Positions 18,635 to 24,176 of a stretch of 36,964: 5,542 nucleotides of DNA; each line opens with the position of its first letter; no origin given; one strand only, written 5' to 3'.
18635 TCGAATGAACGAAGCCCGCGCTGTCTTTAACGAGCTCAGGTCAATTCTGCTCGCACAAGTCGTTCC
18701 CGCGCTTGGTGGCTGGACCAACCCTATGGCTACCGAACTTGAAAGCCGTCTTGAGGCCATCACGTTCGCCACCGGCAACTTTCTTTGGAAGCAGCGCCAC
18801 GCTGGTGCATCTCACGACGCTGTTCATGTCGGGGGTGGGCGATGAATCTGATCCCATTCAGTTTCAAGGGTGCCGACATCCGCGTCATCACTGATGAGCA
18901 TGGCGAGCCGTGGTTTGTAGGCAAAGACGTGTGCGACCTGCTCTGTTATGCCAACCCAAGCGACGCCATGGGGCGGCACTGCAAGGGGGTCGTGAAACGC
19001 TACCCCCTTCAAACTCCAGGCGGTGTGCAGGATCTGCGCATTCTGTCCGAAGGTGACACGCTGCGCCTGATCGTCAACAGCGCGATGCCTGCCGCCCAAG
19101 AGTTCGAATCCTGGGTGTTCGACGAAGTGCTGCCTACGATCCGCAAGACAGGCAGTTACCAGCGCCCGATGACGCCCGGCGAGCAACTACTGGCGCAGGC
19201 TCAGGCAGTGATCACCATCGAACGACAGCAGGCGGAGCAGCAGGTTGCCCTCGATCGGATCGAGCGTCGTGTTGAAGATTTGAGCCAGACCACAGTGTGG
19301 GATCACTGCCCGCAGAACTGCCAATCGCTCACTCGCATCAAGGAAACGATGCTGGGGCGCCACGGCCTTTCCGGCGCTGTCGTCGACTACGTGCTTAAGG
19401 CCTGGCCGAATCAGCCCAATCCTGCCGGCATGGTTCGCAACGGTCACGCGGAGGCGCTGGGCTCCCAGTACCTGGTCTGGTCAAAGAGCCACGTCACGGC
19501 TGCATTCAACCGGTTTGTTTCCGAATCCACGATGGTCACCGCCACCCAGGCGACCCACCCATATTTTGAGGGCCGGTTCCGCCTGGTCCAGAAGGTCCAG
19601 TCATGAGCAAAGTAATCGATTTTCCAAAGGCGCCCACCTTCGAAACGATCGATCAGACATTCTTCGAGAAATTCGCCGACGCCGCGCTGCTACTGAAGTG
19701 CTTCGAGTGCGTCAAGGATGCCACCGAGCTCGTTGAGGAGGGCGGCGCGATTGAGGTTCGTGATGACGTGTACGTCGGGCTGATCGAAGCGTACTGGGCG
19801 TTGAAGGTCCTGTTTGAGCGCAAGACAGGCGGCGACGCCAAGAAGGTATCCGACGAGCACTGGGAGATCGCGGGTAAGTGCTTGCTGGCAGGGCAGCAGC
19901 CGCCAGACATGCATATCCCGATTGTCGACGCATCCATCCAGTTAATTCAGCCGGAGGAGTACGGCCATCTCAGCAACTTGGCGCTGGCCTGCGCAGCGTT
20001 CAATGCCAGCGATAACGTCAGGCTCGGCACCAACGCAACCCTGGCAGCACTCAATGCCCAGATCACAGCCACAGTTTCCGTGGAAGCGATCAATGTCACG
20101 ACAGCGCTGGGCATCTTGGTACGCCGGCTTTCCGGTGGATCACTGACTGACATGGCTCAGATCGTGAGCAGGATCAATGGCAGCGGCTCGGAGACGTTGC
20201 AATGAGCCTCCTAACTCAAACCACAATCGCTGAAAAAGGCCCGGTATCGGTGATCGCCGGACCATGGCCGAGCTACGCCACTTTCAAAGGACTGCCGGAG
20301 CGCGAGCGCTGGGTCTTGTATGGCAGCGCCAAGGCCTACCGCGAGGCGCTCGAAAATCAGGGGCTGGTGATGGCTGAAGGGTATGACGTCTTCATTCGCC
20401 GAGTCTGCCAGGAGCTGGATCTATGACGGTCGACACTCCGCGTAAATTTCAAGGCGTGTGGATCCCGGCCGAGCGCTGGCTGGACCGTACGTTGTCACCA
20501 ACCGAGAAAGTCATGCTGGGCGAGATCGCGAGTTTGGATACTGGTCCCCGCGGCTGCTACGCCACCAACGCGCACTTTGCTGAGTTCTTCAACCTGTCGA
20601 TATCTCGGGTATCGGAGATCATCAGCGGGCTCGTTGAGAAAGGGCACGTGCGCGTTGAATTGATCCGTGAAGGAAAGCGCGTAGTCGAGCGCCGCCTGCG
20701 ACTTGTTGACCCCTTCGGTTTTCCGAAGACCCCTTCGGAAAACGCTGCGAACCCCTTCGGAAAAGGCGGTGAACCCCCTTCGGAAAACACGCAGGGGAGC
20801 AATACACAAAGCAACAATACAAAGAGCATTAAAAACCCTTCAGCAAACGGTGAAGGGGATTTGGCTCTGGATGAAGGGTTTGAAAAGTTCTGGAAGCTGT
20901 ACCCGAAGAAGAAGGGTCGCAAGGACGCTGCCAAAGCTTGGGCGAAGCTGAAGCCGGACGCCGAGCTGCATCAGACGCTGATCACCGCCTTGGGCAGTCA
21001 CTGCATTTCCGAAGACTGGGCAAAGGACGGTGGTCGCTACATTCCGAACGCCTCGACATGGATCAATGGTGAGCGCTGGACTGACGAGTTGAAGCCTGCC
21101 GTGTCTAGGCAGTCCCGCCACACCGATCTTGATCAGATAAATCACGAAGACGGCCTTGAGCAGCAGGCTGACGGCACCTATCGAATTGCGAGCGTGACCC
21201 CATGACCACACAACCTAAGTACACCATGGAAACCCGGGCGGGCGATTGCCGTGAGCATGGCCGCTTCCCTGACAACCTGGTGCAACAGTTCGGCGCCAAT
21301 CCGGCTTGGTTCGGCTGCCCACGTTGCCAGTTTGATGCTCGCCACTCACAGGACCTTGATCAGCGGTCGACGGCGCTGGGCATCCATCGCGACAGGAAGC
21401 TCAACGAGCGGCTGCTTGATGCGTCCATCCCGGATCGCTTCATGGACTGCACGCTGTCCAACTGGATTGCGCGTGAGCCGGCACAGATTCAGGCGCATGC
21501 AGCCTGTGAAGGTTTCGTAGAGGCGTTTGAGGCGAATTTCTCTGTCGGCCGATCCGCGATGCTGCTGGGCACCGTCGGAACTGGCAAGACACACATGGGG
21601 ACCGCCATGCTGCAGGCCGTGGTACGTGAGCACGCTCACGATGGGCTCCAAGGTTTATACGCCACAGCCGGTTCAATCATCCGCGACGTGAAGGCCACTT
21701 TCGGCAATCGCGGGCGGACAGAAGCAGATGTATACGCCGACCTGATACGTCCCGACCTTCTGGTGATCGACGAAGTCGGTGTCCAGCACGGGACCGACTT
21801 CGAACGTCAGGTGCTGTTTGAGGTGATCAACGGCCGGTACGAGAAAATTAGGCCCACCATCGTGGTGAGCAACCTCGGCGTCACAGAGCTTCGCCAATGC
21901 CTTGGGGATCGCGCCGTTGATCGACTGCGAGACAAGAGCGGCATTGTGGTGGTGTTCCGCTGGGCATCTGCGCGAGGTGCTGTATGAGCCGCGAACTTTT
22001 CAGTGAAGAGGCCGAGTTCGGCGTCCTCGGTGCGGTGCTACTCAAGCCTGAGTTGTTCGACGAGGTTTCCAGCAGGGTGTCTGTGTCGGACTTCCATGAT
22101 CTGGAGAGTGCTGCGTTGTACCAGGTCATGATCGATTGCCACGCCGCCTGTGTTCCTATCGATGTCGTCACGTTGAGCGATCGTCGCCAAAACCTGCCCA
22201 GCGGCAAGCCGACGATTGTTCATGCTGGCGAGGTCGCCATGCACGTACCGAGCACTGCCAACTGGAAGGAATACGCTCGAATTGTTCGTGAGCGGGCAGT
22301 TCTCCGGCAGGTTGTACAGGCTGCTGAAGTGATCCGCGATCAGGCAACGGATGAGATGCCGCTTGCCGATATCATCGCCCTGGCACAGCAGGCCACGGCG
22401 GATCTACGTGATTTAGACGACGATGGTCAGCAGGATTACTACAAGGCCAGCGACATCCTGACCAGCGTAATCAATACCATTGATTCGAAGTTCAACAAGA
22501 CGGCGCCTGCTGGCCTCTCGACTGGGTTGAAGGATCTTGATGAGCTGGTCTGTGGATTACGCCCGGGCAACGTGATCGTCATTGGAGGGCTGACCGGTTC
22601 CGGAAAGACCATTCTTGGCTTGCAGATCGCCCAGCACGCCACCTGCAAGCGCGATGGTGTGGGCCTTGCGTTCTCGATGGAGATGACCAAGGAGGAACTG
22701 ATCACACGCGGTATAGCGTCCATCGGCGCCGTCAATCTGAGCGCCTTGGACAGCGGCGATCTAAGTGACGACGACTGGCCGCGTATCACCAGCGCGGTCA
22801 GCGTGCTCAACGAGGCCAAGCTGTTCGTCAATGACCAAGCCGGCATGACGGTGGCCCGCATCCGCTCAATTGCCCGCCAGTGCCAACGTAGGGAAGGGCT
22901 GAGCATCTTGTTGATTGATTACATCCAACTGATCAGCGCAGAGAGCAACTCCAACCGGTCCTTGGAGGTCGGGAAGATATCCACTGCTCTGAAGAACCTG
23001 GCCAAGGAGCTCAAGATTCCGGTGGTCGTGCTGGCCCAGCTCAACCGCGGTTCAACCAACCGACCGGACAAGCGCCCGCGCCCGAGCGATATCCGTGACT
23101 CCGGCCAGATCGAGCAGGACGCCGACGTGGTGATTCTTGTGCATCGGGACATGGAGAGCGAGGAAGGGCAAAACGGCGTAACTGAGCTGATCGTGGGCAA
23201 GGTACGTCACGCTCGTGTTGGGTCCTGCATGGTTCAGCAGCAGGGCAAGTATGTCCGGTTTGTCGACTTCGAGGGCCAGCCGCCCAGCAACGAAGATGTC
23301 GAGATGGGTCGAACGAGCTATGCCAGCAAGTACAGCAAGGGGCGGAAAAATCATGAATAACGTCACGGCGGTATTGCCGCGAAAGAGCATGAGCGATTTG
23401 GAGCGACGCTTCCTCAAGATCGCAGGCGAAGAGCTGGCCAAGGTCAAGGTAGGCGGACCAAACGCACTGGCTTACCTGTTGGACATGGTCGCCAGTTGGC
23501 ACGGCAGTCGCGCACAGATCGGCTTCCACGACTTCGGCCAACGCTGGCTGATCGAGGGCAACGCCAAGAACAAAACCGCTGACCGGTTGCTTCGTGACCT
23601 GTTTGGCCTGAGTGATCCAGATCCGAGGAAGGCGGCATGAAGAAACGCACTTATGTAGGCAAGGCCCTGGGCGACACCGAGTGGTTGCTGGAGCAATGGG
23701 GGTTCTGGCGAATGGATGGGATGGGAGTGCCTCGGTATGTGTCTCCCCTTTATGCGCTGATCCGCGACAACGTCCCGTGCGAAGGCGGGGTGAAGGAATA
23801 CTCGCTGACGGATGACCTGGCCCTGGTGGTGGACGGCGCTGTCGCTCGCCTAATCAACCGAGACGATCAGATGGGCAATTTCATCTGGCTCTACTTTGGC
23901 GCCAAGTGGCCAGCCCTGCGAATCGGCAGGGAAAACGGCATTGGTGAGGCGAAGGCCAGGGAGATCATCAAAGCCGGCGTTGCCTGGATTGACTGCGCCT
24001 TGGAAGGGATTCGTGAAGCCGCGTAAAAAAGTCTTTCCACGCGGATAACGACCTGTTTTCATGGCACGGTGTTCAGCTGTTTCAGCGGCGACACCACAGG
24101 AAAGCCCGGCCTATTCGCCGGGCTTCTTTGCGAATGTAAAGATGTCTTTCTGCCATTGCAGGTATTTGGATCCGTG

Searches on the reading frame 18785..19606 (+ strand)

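Call 77: search_protein_families(library=phrogs, proteins=[window:18785-19606:+], max_evalue=0.001)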
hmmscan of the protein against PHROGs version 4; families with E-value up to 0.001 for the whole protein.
window:18785-19606:+ (273 aa): 12 families
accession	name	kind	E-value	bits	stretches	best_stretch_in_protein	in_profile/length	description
phrog_130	-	transcription regulation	2e-44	153.4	1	20-155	158-306/480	anti-repressor Ant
phrog_2899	-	transcription regulation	8.5e-34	118.3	1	22-159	7-150/263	anti-repressor Ant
phrog_463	-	transcription regulation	1.4e-30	107.7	1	21-184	4-166/250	anti-repressor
phrog_2593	-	transcription regulation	1.1e-29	104.9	1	21-164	21-171/255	anti-repressor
phrog_5060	-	transcription regulation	3.7e-26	93.5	1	21-151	6-144/224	anti-repressor Ant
phrog_245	-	transcription regulation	6.2e-25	89.4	1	21-190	40-194/319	anti-repressor Ant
phrog_7940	-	unknown function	1.9e-23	84.3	1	21-127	3-109/252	-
phrog_25722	-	unknown function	7.7e-20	72.2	1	21-130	3-113/150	-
phrog_2011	-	transcription regulation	7.4e-18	66.2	1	20-143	2-134/275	anti-repressor Ant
phrog_9976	-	transcription regulation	4.7e-16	60.2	1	26-126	5-107/188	anti-repressor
phrog_2977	-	transcription regulation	3.3e-12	47.4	1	24-100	66-146/150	anti-repressor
phrog_34000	-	unknown function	1.3e-06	29.4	1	30-124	23-124/194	-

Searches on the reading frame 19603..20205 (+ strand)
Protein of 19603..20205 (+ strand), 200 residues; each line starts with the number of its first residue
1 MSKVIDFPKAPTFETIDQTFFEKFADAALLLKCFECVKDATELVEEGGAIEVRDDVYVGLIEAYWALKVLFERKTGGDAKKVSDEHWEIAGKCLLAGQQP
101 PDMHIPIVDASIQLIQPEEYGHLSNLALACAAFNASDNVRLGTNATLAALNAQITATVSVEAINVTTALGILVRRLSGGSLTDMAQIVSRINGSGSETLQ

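Call 77: search_protein_families(library=phrogs, proteins=[window:19603-20205:+], max_evalue=0.001)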
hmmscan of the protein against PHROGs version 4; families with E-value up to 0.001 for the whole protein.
window:19603-20205:+ (200 aa): 1 family
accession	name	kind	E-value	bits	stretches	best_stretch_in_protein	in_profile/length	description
phrog_14891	-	unknown function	7.4e-65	219.5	1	1-200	1-198/198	-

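Call 99: search_protein_families(library=pfam, proteins=[window:19603-20205:+], max_evalue=0.001)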
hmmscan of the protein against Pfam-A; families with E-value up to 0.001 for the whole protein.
window:19603-20205:+ (200 aa): 0 families

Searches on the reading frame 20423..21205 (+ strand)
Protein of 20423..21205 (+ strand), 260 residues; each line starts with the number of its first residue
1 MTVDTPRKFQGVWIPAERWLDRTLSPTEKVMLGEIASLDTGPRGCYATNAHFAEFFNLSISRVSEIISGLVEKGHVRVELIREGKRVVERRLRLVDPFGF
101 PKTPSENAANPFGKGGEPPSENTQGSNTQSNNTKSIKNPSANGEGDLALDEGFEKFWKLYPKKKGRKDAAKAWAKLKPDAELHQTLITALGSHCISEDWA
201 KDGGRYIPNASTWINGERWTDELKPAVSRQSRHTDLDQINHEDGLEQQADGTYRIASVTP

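Call 77: search_protein_families(library=phrogs, proteins=[window:20423-21205:+], max_evalue=0.001)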
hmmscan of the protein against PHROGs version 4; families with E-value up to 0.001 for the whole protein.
window:20423-21205:+ (260 aa): 13 families
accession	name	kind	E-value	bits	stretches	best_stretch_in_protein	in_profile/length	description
phrog_270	-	DNA, RNA and nucleotide metabolism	2.1e-47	163.3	1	11-237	32-267/383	replication initiation protein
phrog_9474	-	DNA, RNA and nucleotide metabolism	8.3e-30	105.3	1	121-251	147-284/288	replication initiation protein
phrog_9327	-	DNA, RNA and nucleotide metabolism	4e-23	83.4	1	120-241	137-259/276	primosomal protein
phrog_2880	-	DNA, RNA and nucleotide metabolism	5e-11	43.3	1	23-143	25-146/459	replication initiation protein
phrog_678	-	DNA, RNA and nucleotide metabolism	1.7e-10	42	1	13-254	60-321/346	replication initiation O-like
phrog_16304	-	unknown function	5.4e-10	40.6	1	123-226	115-228/244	-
phrog_1347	-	unknown function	2.9e-09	37.2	1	150-230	274-353/417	-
phrog_428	-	DNA, RNA and nucleotide metabolism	3e-09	37.6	1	12-142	91-220/455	replication initiation protein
phrog_19658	-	DNA, RNA and nucleotide metabolism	2.7e-07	31.4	1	14-112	7-104/283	replication initiation protein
phrog_10293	-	unknown function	1e-05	26.4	1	151-222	15-84/185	-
phrog_186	-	DNA, RNA and nucleotide metabolism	1.2e-05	26.2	1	19-138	34-160/308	DnaD-like helicase loader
phrog_391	-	DNA, RNA and nucleotide metabolism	2.2e-05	25.2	1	22-142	13-152/298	replication initiation O-like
phrog_35156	-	unknown function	2.7e-05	25.2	1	151-220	85-150/154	-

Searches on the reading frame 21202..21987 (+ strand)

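Call 90: search_protein_families(library=phrogs, proteins=[window:21202-21987:+], max_evalue=0.00001)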
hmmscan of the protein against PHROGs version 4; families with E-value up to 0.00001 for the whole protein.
window:21202-21987:+ (261 aa): 4 families
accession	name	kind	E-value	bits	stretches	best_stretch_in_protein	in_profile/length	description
phrog_50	-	DNA, RNA and nucleotide metabolism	2.6e-63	216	1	6-259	268-511/570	DnaC-like helicase loader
phrog_3277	-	DNA, RNA and nucleotide metabolism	7.6e-35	121.2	1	117-258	11-153/168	DnaC-like helicase loader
phrog_26922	-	DNA, RNA and nucleotide metabolism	1.3e-09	39.6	1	181-249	9-77/92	DnaC-like helicase loader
phrog_27475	-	unknown function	1.4e-09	38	1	119-238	445-559/599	-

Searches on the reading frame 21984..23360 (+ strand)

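Call 90: search_protein_families(library=phrogs, proteins=[window:21984-23360:+], max_evalue=0.00001)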
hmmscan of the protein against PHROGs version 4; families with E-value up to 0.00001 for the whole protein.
window:21984-23360:+ (458 aa): 7 families
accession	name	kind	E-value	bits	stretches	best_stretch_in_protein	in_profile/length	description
phrog_19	-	DNA, RNA and nucleotide metabolism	2.2e-103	348.2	1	3-455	156-603/621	DnaB-like replicative helicase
phrog_11530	-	unknown function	1.2e-42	146.9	1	277-435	3-165/184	-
phrog_239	-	DNA, RNA and nucleotide metabolism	1.1e-37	131.4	1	154-439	316-609/801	DNA primase/helicase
phrog_243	-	DNA, RNA and nucleotide metabolism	7.6e-35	121.2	1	167-430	9-269/273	DnaB-like replicative helicase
phrog_5482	-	unknown function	1.2e-10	41.7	1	168-394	20-254/341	-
phrog_23150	-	unknown function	1.2e-07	32.5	1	83-217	80-216/217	-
phrog_19347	-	unknown function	3.2e-06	28.4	0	370-389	1-20/79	-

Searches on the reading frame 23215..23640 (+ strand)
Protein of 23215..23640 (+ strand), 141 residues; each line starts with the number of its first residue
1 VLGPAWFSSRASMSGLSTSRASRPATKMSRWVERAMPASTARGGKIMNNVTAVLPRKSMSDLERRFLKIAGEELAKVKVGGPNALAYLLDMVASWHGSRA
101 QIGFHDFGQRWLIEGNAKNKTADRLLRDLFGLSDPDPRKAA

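Call 90: search_protein_families(library=phrogs, proteins=[window:23215-23640:+], max_evalue=0.00001)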
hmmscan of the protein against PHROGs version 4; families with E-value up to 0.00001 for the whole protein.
window:23215-23640:+ (141 aa): 1 family
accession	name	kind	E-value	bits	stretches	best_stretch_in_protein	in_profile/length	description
phrog_4935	-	unknown function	3.3e-45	153.4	1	47-141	1-95/95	-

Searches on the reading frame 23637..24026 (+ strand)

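Call 90: search_protein_families(library=phrogs, proteins=[window:23637-24026:+], max_evalue=0.00001)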
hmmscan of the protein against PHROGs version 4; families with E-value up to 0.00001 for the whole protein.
window:23637-24026:+ (129 aa): 1 family
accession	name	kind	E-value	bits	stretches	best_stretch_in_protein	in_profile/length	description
phrog_79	-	transcription regulation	2e-28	100.1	1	4-127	12-142/156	anti-termination protein Q-like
